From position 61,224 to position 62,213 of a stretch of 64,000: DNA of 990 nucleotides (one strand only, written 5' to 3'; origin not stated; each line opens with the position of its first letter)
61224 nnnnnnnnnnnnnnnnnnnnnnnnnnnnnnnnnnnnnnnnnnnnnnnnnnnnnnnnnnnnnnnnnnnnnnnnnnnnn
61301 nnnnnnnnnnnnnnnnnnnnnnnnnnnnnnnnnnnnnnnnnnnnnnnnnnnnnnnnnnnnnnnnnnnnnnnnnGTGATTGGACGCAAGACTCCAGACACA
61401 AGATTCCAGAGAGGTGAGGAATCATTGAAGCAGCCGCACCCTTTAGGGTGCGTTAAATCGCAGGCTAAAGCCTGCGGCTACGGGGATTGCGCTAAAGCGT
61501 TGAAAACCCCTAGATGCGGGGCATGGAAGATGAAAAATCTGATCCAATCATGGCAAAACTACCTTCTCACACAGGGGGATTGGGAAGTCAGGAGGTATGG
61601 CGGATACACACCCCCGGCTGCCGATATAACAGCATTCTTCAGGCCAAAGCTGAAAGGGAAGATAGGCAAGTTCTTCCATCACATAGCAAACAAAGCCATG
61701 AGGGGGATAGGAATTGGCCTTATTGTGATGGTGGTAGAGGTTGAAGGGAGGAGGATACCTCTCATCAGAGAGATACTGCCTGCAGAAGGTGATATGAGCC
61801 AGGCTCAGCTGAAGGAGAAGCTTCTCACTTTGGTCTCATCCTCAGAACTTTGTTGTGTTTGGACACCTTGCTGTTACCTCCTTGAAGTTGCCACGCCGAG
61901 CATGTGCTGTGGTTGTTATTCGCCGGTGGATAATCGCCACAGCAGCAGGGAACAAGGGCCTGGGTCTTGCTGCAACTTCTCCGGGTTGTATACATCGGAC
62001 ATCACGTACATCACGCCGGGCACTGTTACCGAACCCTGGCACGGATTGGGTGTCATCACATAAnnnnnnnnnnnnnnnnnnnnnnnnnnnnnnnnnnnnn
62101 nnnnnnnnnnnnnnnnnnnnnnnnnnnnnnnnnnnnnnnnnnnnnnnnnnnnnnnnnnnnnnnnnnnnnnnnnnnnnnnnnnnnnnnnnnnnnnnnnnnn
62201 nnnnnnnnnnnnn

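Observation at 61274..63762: About 2.5 kb element with about 100 bp imperfect terminal inverted repeats and arrays of GTCTTG subterminal repeats, no transposase, carrying a secreted protein; sits between the tRNA-Gly promoter and galT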

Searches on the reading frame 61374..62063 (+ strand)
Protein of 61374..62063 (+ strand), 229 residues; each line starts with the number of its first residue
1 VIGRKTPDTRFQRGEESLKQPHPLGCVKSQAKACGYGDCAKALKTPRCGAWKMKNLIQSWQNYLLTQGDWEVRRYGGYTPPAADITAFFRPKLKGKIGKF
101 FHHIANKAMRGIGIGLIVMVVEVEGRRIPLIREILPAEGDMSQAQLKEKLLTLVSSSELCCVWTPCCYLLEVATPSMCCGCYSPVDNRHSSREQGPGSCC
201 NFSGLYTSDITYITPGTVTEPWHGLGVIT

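Call 9: search_protein_families(library=pfam, proteins=[window:61374-62063:+], max_evalue=0.1)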
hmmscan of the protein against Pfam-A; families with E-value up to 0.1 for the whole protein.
window:61374-62063:+ (229 aa): 0 families

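Call 11: search_protein_families(library=ncbifam, proteins=[window:61374-62063:+], max_evalue=1)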
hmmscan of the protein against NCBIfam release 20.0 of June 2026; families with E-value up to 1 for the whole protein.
window:61374-62063:+ (229 aa): 0 families

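Call 12: search_protein_families(library=phrogs, proteins=[window:61374-62063:+], max_evalue=1)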
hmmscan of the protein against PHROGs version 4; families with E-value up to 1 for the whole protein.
window:61374-62063:+ (229 aa): 0 families
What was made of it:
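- Tried and rejected: Pfam, NCBIfam and PHROG scans of both ORFs gave nothing (calls 9, 11, 12).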

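Call 21: find_homologous_proteins(query=window:61374-62063:+, max_evalue=0.01)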
Query window:61374-62063:+ (229 aa): 2 proteins with E <= 0.01 among 93 candidates.
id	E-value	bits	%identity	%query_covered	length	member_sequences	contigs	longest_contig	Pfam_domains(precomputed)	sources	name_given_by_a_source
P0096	3.0e-146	503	100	93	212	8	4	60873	-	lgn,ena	-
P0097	9.1e-57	210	96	46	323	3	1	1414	-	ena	-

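Call 23: find_encoding_contigs(protein=P0097, flank=10000)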
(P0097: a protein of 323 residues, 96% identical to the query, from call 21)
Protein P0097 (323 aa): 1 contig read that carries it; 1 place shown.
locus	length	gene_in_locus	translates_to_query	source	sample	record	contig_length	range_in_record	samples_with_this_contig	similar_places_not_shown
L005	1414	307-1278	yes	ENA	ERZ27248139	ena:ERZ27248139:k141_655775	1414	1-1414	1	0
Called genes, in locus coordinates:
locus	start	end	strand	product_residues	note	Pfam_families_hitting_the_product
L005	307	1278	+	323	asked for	-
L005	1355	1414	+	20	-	?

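Call 26: search_protein_families(library=pfam, proteins=[P0097], max_evalue=1)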
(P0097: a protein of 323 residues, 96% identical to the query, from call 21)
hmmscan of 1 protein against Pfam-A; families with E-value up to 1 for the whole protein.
P0097 (323 aa): 0 families

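Call 28: find_related_loci(query=P0097, collection=metagenome_contigs, flank=6000)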
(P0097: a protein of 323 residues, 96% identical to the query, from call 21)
Query P0097 (323 aa) in metagenome_contigs; peptide patterns used: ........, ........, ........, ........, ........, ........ (x = any residue, [..] = any of these).
199 stretches matched a pattern; 8 encode a relative of the query (tblastn E <= 1e-3); 8 distinct loci.
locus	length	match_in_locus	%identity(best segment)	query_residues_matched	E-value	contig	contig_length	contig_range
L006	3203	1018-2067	79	1-317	0e+0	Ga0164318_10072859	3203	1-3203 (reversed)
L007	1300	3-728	100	81-322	1e-174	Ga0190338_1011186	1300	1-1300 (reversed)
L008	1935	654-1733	41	1-323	3e-86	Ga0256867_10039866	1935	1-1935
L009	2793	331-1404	41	3-323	2e-82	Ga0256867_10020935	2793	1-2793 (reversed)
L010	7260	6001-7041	39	1-313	2e-78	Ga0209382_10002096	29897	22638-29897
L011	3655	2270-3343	39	1-321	4e-77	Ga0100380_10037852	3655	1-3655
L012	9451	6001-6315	95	1-105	3e-63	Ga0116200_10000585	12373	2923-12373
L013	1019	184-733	86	1-185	8e-89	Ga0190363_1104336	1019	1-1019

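Call 38: search_protein_representatives(protein=P0097)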
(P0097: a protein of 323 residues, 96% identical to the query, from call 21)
Query: 323 residues. Proteins with E-value up to 0.001 (for the whole library): 687; up to 1e-10: 373; up to 1e-30: 83. The best 150 are listed.
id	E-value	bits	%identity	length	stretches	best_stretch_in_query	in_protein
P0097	2.3e-214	727.1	100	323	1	1-323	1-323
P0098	5.2e-80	285.5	50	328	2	173-323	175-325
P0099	5.2e-79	282.3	43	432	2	179-321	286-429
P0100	2.0e-78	280.3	44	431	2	176-314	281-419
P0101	2.2e-78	280.2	49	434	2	180-321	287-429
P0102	8.0e-78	278.4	45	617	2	185-321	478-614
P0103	1.1e-77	277.9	48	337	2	183-321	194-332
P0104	8.7e-76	271.7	45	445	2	182-320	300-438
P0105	3.0e-71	256.8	44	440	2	184-322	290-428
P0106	1.2e-69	251.5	40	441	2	184-321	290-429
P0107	9.8e-67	241.9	42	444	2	169-322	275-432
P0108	3.5e-66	240.1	42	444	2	176-321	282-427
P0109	2.8e-65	237.2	45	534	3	181-321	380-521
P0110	7.2e-65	235.8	44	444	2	184-321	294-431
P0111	2.3e-64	234.1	43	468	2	172-321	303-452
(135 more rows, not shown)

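Call 39: search_protein_families(library=pfam, proteins=[L006:802-2088:+], max_evalue=1)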
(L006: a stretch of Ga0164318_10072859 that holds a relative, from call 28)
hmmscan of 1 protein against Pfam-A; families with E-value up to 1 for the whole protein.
L006:802-2088:+ (428 aa): 0 families

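Call 40: search_protein_families(library=ncbifam, proteins=[L006:802-2088:+], max_evalue=1)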
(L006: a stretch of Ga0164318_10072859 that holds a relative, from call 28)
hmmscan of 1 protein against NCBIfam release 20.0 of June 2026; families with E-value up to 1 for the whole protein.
L006:802-2088:+ (428 aa): 4 families
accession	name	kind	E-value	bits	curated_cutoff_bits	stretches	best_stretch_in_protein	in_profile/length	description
NF049999.1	transpos_IS701_3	equivalog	6.3e-07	28.6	170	1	130-393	124-394/412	IS701 family transposase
NF033591.1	transpos_IS4_2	equivalog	0.00015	21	152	1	136-325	71-240/340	IS4 family transposase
NF049925.1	transpos_IS4_4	equivalog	0.0016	17.2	250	1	300-337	306-343/449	IS4 family transposase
NF033592.1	transpos_IS4_1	equivalog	0.0046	16.1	115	1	285-336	250-304/332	IS4 family transposase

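Call 71: search_protein_families(library=ncbifam, alignment_id=A3, max_evalue=0.01)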
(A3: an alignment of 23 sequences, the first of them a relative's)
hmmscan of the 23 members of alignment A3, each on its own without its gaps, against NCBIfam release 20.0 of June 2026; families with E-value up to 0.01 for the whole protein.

A. member 1, L006:802-2088:+ (428 aa): 4 families
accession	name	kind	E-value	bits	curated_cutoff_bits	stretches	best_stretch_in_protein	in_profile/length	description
NF049999.1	transpos_IS701_3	equivalog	6.3e-07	28.6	170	1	130-393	124-394/412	IS701 family transposase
NF033591.1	transpos_IS4_2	equivalog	0.00015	21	152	1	136-325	71-240/340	IS4 family transposase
NF049925.1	transpos_IS4_4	equivalog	0.0016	17.2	250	1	300-337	306-343/449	IS4 family transposase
NF033592.1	transpos_IS4_1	equivalog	0.0046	16.1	115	1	285-336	250-304/332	IS4 family transposase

B. families by the number of members that match (of 23 scanned): 8 families
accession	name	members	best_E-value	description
NF049999.1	transpos_IS701_3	21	2.7e-14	IS701 family transposase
NF033592.1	transpos_IS4_1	14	3.8e-10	IS4 family transposase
NF033591.1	transpos_IS4_2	11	2.8e-09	IS4 family transposase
NF033540.2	transpos_IS701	6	1.3e-06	IS701 family transposase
NF041680.1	transp_NF041680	4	1.5e-10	NF041680 family putative transposase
NF049925.1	transpos_IS4_4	2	0.0016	IS4 family transposase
NF049921.1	transpos_IS701_2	2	0.0021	IS701 family transposase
NF033559.2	transpos_IS1634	1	0.0018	IS1634 family transposase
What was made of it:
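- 21 of 23 family members match NCBIfam IS701, best E = 2.7e-14 (call 71).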

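Call 72: search_solved_structures(query=A3, max_evalue=1)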
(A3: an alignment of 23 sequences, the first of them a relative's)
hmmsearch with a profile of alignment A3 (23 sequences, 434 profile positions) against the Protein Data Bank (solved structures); distinct sequences matched with E-value up to 1: 6.
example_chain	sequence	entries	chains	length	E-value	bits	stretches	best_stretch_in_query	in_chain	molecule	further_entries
1b7e_A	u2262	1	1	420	0.019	17.1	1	310-362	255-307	PROTEIN (TRANSPOSASE INHIBITOR PROTEIN FROM TN5)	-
3ecp_A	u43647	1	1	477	0.021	16.9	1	310-363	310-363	Tn5 transposase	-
1muh_A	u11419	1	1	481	0.021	16.9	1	310-363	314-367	Tn5 transposase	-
1mus_A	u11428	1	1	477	0.023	16.8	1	310-363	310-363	Tn5 transposase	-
4dm0_A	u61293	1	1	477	0.024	16.8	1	310-363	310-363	Transposase for transposon Tn5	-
1mm8_A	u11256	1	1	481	0.024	16.7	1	310-363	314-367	Tn5 Transposase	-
